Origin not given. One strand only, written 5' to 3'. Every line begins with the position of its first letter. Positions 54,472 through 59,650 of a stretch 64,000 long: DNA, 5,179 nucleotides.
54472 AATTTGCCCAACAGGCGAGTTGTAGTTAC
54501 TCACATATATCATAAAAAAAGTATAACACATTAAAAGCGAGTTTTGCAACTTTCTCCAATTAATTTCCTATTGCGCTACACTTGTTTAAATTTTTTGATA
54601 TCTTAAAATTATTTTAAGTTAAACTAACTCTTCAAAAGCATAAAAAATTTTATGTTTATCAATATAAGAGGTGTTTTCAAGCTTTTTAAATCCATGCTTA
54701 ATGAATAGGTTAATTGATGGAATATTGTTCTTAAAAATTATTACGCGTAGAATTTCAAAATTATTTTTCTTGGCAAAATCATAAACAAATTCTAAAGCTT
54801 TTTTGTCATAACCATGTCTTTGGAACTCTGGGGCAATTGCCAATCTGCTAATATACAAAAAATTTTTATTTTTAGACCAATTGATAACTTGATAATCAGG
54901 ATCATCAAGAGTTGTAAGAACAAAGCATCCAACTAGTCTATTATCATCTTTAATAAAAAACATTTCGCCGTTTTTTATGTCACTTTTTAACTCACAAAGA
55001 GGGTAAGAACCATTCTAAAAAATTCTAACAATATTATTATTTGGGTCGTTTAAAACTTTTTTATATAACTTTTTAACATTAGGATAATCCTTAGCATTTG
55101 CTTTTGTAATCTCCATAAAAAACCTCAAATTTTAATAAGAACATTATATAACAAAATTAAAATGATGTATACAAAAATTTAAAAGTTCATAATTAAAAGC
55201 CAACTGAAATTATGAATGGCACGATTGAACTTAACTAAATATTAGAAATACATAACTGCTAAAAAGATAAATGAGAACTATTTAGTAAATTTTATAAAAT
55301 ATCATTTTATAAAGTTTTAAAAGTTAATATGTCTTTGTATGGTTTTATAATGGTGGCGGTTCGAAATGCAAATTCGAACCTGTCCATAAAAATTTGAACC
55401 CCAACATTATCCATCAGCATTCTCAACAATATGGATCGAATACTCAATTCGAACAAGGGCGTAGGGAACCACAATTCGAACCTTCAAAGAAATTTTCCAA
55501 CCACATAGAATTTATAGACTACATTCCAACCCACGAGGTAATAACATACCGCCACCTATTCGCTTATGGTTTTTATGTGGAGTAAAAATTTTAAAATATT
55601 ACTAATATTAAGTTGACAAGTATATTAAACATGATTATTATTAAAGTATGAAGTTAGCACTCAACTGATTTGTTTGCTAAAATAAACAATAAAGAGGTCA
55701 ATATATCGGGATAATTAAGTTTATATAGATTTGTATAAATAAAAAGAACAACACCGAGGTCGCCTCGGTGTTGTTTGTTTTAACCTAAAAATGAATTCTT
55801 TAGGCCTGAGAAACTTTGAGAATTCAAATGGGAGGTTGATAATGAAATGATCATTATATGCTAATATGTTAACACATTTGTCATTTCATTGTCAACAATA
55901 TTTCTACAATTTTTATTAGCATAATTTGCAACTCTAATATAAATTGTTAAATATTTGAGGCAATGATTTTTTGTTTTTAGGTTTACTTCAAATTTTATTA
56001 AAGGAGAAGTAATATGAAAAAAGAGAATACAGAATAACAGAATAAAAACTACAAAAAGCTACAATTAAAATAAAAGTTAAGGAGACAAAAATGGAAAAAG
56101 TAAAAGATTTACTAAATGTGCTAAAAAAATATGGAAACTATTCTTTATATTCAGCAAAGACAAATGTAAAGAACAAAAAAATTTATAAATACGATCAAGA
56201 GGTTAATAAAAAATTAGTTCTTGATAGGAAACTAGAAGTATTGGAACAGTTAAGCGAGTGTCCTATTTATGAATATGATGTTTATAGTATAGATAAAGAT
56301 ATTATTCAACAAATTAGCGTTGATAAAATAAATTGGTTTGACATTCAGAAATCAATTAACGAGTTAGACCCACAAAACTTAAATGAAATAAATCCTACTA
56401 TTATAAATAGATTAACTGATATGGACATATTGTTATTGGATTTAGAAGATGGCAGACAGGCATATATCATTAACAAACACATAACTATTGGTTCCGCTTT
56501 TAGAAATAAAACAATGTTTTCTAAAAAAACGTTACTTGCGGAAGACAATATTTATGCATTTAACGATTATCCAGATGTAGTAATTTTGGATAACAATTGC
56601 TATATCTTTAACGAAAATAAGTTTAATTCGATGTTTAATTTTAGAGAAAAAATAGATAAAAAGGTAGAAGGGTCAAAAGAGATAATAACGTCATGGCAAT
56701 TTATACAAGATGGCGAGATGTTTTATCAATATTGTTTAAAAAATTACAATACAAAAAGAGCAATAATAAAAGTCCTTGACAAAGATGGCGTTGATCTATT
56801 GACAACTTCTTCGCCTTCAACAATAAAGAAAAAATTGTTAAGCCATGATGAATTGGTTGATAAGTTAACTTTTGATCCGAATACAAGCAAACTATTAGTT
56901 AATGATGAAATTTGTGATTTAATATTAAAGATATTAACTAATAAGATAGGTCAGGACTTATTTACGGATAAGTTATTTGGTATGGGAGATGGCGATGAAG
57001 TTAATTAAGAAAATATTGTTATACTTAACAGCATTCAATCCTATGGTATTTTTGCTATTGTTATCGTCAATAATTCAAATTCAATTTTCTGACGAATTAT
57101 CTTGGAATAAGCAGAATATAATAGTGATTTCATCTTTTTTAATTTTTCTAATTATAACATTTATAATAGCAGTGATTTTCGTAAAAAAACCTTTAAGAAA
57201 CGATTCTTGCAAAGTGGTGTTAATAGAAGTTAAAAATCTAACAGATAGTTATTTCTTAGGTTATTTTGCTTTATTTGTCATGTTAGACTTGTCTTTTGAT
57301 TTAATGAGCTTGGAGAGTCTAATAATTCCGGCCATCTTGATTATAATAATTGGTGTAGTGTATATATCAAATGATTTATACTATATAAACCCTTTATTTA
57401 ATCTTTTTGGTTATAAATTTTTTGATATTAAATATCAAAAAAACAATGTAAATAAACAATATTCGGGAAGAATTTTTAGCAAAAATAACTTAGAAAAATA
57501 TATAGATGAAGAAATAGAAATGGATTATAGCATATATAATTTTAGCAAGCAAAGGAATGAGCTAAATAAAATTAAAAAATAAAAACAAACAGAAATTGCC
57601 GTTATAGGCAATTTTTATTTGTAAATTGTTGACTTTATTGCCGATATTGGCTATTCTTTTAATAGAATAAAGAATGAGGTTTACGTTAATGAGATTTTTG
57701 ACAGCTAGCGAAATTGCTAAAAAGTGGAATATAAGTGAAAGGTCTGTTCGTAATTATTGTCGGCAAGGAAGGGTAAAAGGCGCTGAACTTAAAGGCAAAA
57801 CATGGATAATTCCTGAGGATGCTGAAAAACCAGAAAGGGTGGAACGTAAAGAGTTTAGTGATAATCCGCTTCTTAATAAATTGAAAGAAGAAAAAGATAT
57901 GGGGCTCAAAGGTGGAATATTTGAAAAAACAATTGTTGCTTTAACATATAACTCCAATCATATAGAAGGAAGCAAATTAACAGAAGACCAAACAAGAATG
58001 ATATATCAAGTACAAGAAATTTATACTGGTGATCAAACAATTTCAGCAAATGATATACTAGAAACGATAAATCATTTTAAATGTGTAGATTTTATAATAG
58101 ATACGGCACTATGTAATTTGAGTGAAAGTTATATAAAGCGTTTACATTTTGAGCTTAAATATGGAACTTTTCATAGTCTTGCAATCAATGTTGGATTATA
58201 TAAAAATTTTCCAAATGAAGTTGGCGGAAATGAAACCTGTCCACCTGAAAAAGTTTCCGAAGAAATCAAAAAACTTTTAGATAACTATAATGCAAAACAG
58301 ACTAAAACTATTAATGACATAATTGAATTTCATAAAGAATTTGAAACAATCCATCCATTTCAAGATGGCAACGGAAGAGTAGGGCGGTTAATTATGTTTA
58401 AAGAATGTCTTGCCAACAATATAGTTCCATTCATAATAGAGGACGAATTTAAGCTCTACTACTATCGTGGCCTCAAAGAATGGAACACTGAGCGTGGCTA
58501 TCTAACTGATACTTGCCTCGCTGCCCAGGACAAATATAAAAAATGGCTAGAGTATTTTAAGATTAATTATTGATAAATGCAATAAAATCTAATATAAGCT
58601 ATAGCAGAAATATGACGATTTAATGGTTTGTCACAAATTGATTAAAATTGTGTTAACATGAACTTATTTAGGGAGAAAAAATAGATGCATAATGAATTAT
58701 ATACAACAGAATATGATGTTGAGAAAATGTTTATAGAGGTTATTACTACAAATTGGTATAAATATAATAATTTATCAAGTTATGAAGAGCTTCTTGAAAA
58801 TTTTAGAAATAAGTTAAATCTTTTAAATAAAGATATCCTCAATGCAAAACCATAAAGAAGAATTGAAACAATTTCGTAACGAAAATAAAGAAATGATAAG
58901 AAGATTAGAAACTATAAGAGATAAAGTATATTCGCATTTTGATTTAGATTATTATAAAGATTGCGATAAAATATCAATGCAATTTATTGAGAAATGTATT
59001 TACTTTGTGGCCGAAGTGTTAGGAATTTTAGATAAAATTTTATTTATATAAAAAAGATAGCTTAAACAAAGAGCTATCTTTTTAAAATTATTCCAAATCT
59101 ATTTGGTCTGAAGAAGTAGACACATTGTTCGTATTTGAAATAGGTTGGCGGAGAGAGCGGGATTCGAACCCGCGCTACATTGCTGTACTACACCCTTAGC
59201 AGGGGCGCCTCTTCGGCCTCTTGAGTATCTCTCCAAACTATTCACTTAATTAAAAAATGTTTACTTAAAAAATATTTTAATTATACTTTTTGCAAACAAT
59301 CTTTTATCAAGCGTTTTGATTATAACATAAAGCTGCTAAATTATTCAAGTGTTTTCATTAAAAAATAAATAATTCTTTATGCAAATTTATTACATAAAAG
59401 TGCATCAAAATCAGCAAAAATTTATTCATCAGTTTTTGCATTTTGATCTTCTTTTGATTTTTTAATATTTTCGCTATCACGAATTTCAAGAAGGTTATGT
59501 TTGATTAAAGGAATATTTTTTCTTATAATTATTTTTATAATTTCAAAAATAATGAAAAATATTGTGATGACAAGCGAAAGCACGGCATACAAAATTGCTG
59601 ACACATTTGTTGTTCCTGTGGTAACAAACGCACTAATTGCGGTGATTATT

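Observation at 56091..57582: Candidate two-gene membrane-coupled defence system (soluble 305-aa protein + four-TM 195-aa protein), Kiwa-like but in inverted order, or novel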

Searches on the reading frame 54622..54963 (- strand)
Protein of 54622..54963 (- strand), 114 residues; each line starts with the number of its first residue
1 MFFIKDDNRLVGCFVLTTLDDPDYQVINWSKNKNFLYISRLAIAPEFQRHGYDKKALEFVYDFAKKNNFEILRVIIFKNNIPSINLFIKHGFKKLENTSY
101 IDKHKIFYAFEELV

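Call 69: find_encoding_contigs(protein=window:54622-54963:-, flank=7000, max_places=10)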
Protein window:54622-54963:- (114 aa): 16 contigs read that carry it; 10 places shown.
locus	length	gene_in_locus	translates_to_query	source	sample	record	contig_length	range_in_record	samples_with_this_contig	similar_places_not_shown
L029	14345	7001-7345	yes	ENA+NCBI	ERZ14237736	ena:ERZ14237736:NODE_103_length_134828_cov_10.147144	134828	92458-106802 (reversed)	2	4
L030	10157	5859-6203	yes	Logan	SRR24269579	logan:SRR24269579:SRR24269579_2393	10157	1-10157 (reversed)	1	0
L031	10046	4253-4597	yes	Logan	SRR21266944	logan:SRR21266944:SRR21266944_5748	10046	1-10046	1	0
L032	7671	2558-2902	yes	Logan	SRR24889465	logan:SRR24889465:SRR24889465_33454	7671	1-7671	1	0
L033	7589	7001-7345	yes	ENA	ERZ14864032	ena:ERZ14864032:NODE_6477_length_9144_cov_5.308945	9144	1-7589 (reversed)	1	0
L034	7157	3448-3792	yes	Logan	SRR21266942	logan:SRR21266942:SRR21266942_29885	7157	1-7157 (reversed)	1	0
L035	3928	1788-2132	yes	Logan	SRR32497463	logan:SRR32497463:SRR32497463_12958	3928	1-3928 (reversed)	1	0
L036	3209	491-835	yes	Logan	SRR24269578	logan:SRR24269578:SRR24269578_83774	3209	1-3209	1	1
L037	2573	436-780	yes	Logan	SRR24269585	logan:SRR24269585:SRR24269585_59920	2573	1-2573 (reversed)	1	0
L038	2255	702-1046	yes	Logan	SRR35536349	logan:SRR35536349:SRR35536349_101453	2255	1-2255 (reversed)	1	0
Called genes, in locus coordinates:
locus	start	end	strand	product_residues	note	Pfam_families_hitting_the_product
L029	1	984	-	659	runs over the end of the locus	PF19789:DUF6273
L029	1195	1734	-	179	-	PF21349:RUBY_RBDX, PF02915:Rubrerythrin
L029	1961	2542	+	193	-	-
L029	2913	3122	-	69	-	-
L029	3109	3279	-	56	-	-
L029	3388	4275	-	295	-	PF12728:HTH_17 (weak), PF02661:Fic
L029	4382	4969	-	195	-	PF28043:KwaA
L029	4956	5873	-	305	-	PF16162:KwaB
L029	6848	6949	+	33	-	-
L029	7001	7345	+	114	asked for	PF00583:Acetyltransf_1, PF13420:Acetyltransf_4 (faint), PF13508:Acetyltransf_7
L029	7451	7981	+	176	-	PF01035:DNA_binding_1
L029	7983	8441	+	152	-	PF27709:UCP014422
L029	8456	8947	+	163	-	-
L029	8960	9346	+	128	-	PF00903:Glyoxalase, PF22677:Ble-like_N (faint), PF13669:Glyoxalase_4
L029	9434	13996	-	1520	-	PF17291:M60-like_N (weak), PF13402:Peptidase_M60, PF10528:GLEYA (weak), PF00754:F5_F8_type_C, PF22633:F5_F8_type_C_2 (weak)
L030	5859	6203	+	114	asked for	PF00583:Acetyltransf_1, PF13420:Acetyltransf_4 (faint), PF13508:Acetyltransf_7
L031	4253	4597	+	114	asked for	PF00583:Acetyltransf_1, PF13420:Acetyltransf_4 (faint), PF13508:Acetyltransf_7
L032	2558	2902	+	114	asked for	PF00583:Acetyltransf_1, PF13420:Acetyltransf_4 (faint), PF13508:Acetyltransf_7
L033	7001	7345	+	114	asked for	PF00583:Acetyltransf_1, PF13420:Acetyltransf_4 (faint), PF13508:Acetyltransf_7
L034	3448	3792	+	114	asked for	PF00583:Acetyltransf_1, PF13420:Acetyltransf_4 (faint), PF13508:Acetyltransf_7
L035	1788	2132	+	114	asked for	PF00583:Acetyltransf_1, PF13420:Acetyltransf_4 (faint), PF13508:Acetyltransf_7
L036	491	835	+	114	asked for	PF00583:Acetyltransf_1, PF13420:Acetyltransf_4 (faint), PF13508:Acetyltransf_7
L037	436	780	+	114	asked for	PF00583:Acetyltransf_1, PF13420:Acetyltransf_4 (faint), PF13508:Acetyltransf_7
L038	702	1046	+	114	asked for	PF00583:Acetyltransf_1, PF13420:Acetyltransf_4 (faint), PF13508:Acetyltransf_7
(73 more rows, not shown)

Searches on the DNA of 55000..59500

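Call 29: search_rna_families(source=window, start=55000, end=59500, threshold=evalue, max_evalue=1)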
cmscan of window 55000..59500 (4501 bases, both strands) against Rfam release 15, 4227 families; matches with E-value up to 1: 3.
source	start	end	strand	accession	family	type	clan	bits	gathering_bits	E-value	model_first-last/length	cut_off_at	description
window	59149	59234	-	RF00005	tRNA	Gene; tRNA;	CL00001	51.8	29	2.2e-09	1-71/71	no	tRNA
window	59149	59199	+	RF04351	Plastid-psbl-rps4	Cis-reg;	-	34.5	68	0.00013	1-53/53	no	Plastid-psbl-rps4 3UTR RNA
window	59379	59441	-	RF01611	ceN108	Gene; snRNA; snoRNA; CD-box;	-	22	50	0.27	1-70/70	no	Caenorhabditis snoRNA ceN108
